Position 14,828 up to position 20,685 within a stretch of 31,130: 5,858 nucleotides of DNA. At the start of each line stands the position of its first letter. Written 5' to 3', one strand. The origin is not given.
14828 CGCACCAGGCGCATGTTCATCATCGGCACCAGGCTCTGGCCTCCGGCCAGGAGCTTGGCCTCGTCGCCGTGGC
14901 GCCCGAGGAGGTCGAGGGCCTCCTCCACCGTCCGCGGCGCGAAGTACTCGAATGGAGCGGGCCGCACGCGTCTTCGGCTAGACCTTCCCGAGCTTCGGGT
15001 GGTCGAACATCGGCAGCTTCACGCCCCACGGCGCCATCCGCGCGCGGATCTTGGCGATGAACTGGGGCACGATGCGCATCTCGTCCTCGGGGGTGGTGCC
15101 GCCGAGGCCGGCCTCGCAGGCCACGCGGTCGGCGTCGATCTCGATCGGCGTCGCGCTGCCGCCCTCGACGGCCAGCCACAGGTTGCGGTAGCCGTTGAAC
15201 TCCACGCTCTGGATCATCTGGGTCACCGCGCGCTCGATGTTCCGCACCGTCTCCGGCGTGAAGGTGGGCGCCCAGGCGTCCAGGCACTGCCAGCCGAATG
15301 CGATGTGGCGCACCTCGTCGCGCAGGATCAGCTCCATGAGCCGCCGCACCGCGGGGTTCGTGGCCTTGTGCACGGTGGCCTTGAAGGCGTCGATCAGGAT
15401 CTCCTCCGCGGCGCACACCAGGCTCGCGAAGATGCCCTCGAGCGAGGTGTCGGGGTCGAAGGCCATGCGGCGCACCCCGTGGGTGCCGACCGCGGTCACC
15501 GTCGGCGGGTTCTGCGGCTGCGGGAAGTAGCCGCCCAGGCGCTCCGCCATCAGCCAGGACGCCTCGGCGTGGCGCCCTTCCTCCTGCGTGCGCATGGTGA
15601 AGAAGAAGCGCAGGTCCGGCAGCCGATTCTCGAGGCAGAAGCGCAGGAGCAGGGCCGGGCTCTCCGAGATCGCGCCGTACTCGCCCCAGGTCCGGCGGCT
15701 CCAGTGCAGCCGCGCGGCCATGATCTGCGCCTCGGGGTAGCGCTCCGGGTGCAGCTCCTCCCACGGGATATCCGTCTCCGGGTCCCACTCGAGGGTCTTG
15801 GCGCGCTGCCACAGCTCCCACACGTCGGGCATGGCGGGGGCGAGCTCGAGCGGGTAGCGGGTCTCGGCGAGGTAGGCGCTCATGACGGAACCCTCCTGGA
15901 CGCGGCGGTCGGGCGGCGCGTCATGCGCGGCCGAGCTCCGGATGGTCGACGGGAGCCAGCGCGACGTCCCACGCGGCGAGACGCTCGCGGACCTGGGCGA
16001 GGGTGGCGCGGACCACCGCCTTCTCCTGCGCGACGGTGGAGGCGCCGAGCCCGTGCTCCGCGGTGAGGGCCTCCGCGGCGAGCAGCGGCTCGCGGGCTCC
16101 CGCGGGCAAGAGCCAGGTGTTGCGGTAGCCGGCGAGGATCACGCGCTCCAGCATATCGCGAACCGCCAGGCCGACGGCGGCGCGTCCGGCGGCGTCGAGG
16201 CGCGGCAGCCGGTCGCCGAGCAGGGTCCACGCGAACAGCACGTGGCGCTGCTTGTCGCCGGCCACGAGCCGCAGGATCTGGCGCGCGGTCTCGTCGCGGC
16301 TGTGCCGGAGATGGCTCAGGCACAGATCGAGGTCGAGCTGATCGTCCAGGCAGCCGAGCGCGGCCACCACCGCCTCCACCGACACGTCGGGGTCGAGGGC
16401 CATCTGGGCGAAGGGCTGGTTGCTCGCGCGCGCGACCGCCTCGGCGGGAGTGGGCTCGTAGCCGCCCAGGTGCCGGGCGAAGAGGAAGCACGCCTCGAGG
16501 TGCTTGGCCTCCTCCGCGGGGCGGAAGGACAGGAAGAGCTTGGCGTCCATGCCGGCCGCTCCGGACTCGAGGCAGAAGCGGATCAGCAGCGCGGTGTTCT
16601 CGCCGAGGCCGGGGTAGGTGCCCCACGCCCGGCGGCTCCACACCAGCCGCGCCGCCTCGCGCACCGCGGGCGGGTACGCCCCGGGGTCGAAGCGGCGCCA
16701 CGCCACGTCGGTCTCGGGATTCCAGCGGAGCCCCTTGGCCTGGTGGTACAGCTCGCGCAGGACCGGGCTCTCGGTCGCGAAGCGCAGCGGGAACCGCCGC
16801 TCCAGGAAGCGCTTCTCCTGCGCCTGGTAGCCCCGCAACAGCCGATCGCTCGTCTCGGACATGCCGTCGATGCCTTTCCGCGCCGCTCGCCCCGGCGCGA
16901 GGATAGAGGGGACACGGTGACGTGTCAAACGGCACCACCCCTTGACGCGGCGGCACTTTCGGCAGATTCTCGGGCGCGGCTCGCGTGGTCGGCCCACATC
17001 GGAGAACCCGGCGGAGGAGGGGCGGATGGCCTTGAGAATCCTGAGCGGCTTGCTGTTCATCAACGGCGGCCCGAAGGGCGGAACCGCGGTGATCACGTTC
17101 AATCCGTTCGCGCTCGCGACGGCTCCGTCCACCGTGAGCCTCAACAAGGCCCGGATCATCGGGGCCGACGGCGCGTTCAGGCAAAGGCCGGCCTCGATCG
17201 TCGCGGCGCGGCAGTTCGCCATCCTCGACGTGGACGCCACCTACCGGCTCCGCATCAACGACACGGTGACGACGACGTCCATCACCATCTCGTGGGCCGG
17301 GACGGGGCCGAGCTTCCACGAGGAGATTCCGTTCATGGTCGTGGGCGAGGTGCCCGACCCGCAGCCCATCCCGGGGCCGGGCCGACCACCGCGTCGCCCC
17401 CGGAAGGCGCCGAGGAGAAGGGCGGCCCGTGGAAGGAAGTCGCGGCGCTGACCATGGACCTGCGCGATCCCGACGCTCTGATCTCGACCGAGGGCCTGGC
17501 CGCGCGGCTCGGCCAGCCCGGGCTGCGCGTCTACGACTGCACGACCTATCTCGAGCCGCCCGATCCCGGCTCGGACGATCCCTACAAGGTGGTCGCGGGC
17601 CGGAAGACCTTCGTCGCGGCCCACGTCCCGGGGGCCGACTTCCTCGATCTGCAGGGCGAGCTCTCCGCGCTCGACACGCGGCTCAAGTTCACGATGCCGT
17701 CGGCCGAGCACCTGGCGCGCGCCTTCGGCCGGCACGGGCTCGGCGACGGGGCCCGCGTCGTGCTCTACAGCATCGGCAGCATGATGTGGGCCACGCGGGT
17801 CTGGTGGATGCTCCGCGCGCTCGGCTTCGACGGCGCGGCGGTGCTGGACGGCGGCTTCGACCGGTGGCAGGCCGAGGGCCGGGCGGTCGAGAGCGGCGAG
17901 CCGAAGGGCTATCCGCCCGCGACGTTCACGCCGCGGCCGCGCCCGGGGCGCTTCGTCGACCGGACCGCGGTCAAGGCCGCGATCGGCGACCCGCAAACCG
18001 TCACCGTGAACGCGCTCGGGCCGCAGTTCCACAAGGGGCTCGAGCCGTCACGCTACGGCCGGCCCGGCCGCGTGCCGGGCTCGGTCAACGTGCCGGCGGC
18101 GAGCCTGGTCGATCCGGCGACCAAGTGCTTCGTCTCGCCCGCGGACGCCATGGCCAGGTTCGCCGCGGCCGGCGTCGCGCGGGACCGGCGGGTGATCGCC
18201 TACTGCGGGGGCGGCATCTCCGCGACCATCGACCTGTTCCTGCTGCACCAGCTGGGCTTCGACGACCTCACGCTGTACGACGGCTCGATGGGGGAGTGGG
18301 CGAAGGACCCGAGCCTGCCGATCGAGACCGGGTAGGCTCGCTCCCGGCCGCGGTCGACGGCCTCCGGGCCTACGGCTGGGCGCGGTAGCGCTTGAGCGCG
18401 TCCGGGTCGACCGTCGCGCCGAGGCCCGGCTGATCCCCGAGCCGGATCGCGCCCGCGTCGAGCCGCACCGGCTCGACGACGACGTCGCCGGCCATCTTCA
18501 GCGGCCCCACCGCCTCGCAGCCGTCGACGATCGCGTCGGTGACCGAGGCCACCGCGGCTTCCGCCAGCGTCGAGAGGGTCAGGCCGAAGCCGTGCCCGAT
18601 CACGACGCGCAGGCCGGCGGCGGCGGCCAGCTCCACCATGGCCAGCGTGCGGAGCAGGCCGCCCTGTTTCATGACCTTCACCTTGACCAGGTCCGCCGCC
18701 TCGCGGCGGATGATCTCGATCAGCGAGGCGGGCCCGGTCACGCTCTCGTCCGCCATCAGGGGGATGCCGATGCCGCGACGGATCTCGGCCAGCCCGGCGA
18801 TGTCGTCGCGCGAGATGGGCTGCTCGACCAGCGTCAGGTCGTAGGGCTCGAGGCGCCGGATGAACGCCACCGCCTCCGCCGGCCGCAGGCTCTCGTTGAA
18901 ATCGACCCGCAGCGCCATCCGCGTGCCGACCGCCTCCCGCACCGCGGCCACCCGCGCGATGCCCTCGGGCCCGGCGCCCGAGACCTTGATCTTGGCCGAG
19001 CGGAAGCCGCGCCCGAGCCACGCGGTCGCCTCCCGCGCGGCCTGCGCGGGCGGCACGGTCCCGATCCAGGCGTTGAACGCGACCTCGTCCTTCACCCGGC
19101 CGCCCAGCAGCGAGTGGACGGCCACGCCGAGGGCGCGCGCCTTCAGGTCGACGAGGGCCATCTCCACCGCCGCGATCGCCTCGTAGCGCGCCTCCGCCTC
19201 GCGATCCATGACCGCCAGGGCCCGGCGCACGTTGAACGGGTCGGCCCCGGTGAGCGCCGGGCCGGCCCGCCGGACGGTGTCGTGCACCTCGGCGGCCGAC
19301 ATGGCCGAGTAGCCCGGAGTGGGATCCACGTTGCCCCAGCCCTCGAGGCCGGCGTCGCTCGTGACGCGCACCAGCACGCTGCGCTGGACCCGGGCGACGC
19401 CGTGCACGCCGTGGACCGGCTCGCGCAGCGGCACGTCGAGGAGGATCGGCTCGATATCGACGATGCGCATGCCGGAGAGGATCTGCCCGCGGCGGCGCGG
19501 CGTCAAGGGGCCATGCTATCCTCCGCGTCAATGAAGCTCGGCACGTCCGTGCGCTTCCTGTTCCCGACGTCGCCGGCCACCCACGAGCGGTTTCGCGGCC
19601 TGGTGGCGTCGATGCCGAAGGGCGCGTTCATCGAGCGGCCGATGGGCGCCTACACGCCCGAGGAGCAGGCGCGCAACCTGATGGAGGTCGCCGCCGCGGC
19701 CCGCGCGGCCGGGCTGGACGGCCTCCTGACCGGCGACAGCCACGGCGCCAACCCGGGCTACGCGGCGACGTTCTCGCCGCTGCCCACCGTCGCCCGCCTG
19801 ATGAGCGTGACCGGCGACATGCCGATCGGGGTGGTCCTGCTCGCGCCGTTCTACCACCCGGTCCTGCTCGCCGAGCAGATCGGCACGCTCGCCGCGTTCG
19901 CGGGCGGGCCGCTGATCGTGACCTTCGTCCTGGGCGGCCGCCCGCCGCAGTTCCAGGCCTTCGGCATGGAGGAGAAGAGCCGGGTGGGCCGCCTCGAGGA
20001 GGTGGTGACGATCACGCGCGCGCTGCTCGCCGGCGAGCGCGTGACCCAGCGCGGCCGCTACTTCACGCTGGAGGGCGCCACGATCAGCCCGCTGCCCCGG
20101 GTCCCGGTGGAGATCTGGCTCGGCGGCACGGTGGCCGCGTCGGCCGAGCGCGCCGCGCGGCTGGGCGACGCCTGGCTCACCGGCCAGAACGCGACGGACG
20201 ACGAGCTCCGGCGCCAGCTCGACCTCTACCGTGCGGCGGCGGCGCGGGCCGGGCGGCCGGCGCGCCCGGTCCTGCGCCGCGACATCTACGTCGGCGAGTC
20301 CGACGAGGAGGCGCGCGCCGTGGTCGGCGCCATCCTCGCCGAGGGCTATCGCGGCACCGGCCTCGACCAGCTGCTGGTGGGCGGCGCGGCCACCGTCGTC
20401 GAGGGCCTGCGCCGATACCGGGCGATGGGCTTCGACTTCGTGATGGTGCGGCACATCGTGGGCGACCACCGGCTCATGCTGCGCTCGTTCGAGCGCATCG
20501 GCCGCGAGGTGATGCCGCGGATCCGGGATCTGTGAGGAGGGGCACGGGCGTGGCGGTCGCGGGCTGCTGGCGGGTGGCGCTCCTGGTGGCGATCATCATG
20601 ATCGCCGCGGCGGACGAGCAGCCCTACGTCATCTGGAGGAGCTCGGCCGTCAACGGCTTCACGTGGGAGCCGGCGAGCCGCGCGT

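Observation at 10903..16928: Candidate new system: diiron oxygenase alpha/beta pair encoded in one operon with a CoxMSL-type molybdenum hydroxylase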

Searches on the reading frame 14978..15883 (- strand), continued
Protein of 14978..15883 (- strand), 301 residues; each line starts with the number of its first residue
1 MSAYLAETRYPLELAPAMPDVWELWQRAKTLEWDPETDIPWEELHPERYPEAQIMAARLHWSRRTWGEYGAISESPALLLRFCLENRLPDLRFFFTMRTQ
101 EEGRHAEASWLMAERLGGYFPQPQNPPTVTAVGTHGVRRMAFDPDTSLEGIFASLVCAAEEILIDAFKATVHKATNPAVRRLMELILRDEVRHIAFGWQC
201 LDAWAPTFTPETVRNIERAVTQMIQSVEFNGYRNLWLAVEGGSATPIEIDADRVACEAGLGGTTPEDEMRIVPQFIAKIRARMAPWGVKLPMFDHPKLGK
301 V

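Call 41: search_protein_families(library=pfam, proteins=[L014:11756-12478:+, L014:12538-14280:+, L014:14416-15273:+, L014:15324-16316:+, L014:16379-17506:+, L016:3885-5852:+, L018:11017-11754:+, L018:13610-14452:+, L018:14503-15495:+, L018:15624-16736:+], max_evalue=0.001)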
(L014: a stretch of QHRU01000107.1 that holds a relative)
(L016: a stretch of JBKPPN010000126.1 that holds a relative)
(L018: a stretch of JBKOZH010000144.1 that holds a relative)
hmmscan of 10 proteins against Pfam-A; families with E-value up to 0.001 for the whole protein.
L014:11756-12478:+ (240 aa): 4 families
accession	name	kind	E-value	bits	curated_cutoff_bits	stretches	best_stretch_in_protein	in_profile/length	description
PF00005.33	ABC_tran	-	7.3e-32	111.3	25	1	2-163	2-137/137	ABC transporter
PF12399.14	BCA_ABC_TP_C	-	6.8e-11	42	25.5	1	212-237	1-26/27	Branched-chain amino acid ATP-binding cassette transporter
PF13304.12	AAA_21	-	8.4e-06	26.5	27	1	13-34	1-22/304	AAA domain, putative AbiEii toxin, Type IV TA system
PF13476.12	AAA_23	-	1.8e-05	25.9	27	1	12-32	20-40/201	AAA domain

L014:12538-14280:+ (580 aa): 2 families
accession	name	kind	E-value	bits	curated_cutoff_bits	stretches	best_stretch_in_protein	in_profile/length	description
PF00501.34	AMP-binding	-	4.1e-73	246.8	29.9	1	7-405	18-384/384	AMP-binding enzyme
PF23562.2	AMP-binding_C_3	-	8.6e-12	46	20.8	1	442-577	2-122/124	AMP-binding enzyme C-terminal domain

L014:14416-15273:+ (285 aa): 1 family
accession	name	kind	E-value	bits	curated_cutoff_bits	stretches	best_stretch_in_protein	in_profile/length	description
PF02653.21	BPD_transp_2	-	2e-37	129.3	26.8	1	3-269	7-266/269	Branched-chain amino acid transport system / permease component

L014:15324-16316:+ (330 aa): 1 family
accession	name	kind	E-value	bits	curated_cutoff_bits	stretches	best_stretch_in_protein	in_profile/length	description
PF02653.21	BPD_transp_2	-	8.3e-41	140.3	26.8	1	28-304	3-268/269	Branched-chain amino acid transport system / permease component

L014:16379-17506:+ (375 aa): 3 families
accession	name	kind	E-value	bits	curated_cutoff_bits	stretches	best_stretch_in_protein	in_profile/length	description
PF13458.12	Peripla_BP_6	-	3.3e-67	228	31.7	1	8-356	1-342/343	Periplasmic binding protein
PF01094.35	ANF_receptor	-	9.3e-10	38.5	25.4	1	35-327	9-311/353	Receptor family ligand binding region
PF13433.12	Peripla_BP_5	-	1.2e-08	34.9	27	1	9-309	1-296/363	Periplasmic binding protein domain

L016:3885-5852:+ (655 aa): 4 families
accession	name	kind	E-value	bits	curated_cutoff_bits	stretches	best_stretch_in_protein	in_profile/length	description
PF00456.26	Transketolase_N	-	5.5e-15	55.6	22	2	1-111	107-213/334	Transketolase, thiamine diphosphate binding domain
PF17831.6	PDH_E1_M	-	1.6e-13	51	23.2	1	296-490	22-219/229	Pyruvate dehydrogenase E1 component middle domain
PF22613.1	Transketolase_C_1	-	1.3e-09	38.7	27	1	514-640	1-113/113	Transketolase-like TK C-terminal domain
PF02780.25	Transketolase_C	-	2e-05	24.9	25.9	1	531-644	10-124/124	Transketolase, C-terminal domain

L018:11017-11754:+ (245 aa): 4 families
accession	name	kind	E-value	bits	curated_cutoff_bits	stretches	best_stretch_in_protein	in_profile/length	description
PF00005.33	ABC_tran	-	1e-31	110.8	25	1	7-168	2-137/137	ABC transporter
PF12399.14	BCA_ABC_TP_C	-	5.1e-10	39.2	25.5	1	217-242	1-26/27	Branched-chain amino acid ATP-binding cassette transporter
PF13304.12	AAA_21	-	2.5e-05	25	27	0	18-39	1-22/304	AAA domain, putative AbiEii toxin, Type IV TA system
PF13476.12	AAA_23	-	4.2e-05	24.7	27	1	17-36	20-39/201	AAA domain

L018:13610-14452:+ (280 aa): 1 family
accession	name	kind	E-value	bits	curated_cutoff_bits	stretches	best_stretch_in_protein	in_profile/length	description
PF02653.21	BPD_transp_2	-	4e-37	128.2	26.8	1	2-264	11-266/269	Branched-chain amino acid transport system / permease component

L018:14503-15495:+ (330 aa): 1 family
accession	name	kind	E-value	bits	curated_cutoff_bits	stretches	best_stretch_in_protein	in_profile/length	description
PF02653.21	BPD_transp_2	-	5.7e-43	147.4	26.8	1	28-305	3-269/269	Branched-chain amino acid transport system / permease component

L018:15624-16736:+ (370 aa): 3 families
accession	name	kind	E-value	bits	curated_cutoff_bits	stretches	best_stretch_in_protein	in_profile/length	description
PF13458.12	Peripla_BP_6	-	7.4e-68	230.2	31.7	1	3-351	1-342/343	Periplasmic binding protein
PF01094.35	ANF_receptor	-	2.3e-11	43.8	25.4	1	30-324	9-313/353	Receptor family ligand binding region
PF13433.12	Peripla_BP_5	-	2.5e-08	33.8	27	1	4-303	1-295/363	Periplasmic binding protein domain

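Call 48: search_protein_families(library=pfam, proteins=[L073:199-1407:+, L077:9328-10038:-, L080:14433-15323:-, L044:2653-3354:+, L051:916-1611:+, L061:7627-8391:-, L079:6398-7687:-, L055:16827-17846:+, L038:15311-16750:+, L075:16128-16520:+], max_evalue=0.001)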
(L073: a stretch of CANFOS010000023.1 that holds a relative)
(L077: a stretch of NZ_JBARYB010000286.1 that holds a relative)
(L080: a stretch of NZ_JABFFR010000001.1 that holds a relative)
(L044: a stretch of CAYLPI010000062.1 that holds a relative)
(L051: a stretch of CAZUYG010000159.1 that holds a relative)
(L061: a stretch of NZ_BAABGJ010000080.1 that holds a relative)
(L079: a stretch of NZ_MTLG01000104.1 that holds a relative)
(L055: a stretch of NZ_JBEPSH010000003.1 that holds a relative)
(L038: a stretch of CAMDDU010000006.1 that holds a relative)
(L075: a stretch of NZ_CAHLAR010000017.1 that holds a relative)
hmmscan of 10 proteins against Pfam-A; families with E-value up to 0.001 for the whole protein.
L073:199-1407:+ (402 aa): 3 families
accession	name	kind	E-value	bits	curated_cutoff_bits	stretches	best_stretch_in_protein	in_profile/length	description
PF13458.12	Peripla_BP_6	-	5.1e-69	234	31.7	1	43-380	1-329/343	Periplasmic binding protein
PF01094.35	ANF_receptor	-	2.9e-23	83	25.4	1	64-365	3-311/353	Receptor family ligand binding region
PF13433.12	Peripla_BP_5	-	1.5e-21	77.4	27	1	44-362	1-310/363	Periplasmic binding protein domain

L077:9328-10038:- (236 aa): 0 families

L080:14433-15323:- (296 aa): 0 families

L044:2653-3354:+ (233 aa): 0 families

L051:916-1611:+ (231 aa): 0 families

L061:7627-8391:- (254 aa): 0 families

L079:6398-7687:- (429 aa): 0 families

L055:16827-17846:+ (339 aa): 2 families
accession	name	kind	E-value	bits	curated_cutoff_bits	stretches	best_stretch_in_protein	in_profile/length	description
PF07859.19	Abhydrolase_3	-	1.6e-51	175.5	25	1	109-314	1-209/210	alpha/beta hydrolase fold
PF20434.5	BD-FAE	-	1.9e-14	54.1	26.8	1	97-202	4-113/215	BD-FAE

L038:15311-16750:+ (479 aa): 1 family
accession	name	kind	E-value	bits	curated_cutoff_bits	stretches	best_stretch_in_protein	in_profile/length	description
PF01425.27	Amidase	-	5.2e-94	316.2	27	1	47-461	3-445/445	Amidase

L075:16128-16520:+ (130 aa): 1 family
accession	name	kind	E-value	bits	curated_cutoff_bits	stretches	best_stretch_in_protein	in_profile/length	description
PF01042.26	Ribonuc_L-PSP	-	1.4e-21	77.2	27.3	1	13-127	6-120/121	Endoribonuclease L-PSP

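Call 54: list_cluster_members(proteins=[P0116, P0112, P0104, P0025])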
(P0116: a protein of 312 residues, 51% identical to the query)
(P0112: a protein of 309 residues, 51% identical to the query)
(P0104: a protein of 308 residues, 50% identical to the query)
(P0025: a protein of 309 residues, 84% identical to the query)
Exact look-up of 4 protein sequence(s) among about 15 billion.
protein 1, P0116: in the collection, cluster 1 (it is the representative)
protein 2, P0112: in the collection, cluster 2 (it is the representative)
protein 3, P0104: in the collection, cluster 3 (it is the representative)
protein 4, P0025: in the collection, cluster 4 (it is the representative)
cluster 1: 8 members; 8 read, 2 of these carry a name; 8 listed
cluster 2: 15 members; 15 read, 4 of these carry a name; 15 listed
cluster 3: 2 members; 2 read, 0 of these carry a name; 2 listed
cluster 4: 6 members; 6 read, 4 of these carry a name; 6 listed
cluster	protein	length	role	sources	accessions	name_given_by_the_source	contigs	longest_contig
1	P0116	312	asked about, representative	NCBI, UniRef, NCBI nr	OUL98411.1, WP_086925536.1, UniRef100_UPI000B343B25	ferritin-like domain-containing protein [Variovorax sp. JS1663] | ferritin-like domain-containing protein n=1 Tax=Variovorax sp. JS1663 TaxID=1851577 ...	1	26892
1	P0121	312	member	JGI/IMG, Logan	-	hypothetical protein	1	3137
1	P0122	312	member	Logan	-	-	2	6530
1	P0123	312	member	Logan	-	-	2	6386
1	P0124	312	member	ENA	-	-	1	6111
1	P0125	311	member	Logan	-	-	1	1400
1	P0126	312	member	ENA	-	-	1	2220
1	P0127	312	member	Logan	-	-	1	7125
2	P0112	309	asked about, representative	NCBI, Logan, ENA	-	-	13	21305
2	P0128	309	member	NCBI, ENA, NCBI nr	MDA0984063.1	MAG: ferritin-like domain-containing protein [Proteobacteria bacterium] | ferritin-like domain-containing protein [Pseudomonadota bacterium]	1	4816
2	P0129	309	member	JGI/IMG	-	hypothetical protein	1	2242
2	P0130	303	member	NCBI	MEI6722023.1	MAG: ferritin-like domain-containing protein, partial [Betaproteobacteria bacterium]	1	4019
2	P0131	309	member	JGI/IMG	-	hypothetical protein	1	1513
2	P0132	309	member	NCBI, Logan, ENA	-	-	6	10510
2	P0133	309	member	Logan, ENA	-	-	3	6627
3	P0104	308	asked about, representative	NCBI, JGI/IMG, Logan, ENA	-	-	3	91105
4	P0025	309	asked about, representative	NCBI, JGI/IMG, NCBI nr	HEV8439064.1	MAG TPA: hypothetical protein VGT40_13285 [Methylomirabilota bacterium] | hypothetical protein | hypothetical protein [Methylomirabilota bacterium]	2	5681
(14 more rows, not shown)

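Call 72: search_protein_families(library=pfam, alignment_id=A2, max_evalue=1)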
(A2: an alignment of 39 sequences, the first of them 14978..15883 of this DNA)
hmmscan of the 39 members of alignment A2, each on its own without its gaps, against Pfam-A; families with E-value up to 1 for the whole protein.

A. member 1, window:14978-15883:- (301 aa): 4 families
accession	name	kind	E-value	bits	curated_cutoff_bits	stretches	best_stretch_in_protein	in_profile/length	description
PF11583.14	AurF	-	0.00024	20.8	29.6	1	99-212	111-218/282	P-aminobenzoate N-oxygenase AurF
PF04305.20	DUF455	-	0.004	17.2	34.3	1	170-205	169-204/247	Protein of unknown function (DUF455)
PF00268.27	Ribonuc_red_sm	-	0.16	11.8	33.6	0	180-224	182-230/281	Ribonucleotide reductase, small chain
PF02915.23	Rubrerythrin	-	0.24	12.2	22.8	1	86-194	26-130/137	Rubrerythrin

B. families by the number of members that match (of 39 scanned): 11 families
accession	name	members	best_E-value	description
PF11583.14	AurF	39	4.3e-09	P-aminobenzoate N-oxygenase AurF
PF04305.20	DUF455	38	3.2e-05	Protein of unknown function (DUF455)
PF00268.27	Ribonuc_red_sm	32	0.001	Ribonucleotide reductase, small chain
PF02915.23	Rubrerythrin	27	7.5e-05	Rubrerythrin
PF11266.14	Ald_deCOase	15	0.0042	Long-chain fatty aldehyde decarbonylase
PF04586.22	Peptidase_S78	6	0.055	Caudovirus prohead serine protease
PF00210.30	Ferritin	4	0.0042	Ferritin-like domain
PF03405.20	FA_desaturase_2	4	0.059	Fatty acid desaturase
PF15809.10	STG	3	0.083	Simian taste bud-specific gene product family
PF10118.14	Metal_hydrol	1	0.022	Predicted metal-dependent hydrolase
PF22277.2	EncFtn-like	1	0.048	EncFtn-like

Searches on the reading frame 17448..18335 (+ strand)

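Call 10: search_protein_families(library=pfam, proteins=[window:17448-18335:+], max_evalue=0.001)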
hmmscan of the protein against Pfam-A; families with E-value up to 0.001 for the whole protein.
window:17448-18335:+ (295 aa): 1 family
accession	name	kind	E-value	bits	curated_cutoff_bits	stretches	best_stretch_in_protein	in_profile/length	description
PF00581.25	Rhodanese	-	7.3e-19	68.5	22.2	2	200-286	22-101/102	Rhodanese-like domain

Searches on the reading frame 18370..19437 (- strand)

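Call 10: search_protein_families(library=pfam, proteins=[window:18370-19437:-], max_evalue=0.001)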
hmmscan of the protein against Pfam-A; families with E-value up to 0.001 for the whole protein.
window:18370-19437:- (355 aa): 4 families
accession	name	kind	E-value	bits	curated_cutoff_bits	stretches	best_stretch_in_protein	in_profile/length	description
PF13378.12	MR_MLE_C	-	2.2e-50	171.8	29.4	1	133-347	2-219/219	Enolase C-terminal domain-like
PF02746.21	MR_MLE_N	-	7.2e-20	71.8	22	1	3-112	12-117/117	Mandelate racemase / muconate lactonizing enzyme, N-terminal domain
PF00113.28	Enolase_C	-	1.8e-06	27.9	21.5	1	197-307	147-261/296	Enolase, C-terminal TIM barrel domain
PF07476.17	MAAL_C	-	0.00078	19.1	27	0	205-282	111-197/249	Methylaspartate ammonia-lyase C-terminus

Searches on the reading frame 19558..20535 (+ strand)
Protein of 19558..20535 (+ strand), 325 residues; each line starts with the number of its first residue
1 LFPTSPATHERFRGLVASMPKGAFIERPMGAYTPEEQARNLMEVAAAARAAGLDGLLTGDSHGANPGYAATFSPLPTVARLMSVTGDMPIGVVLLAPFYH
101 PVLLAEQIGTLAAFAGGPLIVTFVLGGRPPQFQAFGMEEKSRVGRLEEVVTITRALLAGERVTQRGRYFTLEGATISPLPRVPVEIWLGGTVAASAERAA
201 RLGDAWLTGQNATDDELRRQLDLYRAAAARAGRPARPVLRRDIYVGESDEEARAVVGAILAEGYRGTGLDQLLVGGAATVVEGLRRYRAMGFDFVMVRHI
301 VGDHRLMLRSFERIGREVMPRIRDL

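Call 10: search_protein_families(library=pfam, proteins=[window:19558-20535:+], max_evalue=0.001)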
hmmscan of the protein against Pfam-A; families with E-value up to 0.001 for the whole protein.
window:19558-20535:+ (325 aa): 1 family
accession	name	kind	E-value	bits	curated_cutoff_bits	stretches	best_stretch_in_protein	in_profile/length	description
PF00296.26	Bac_luciferase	-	7.1e-46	157.4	27.9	1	29-260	13-245/314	Luciferase-like monooxygenase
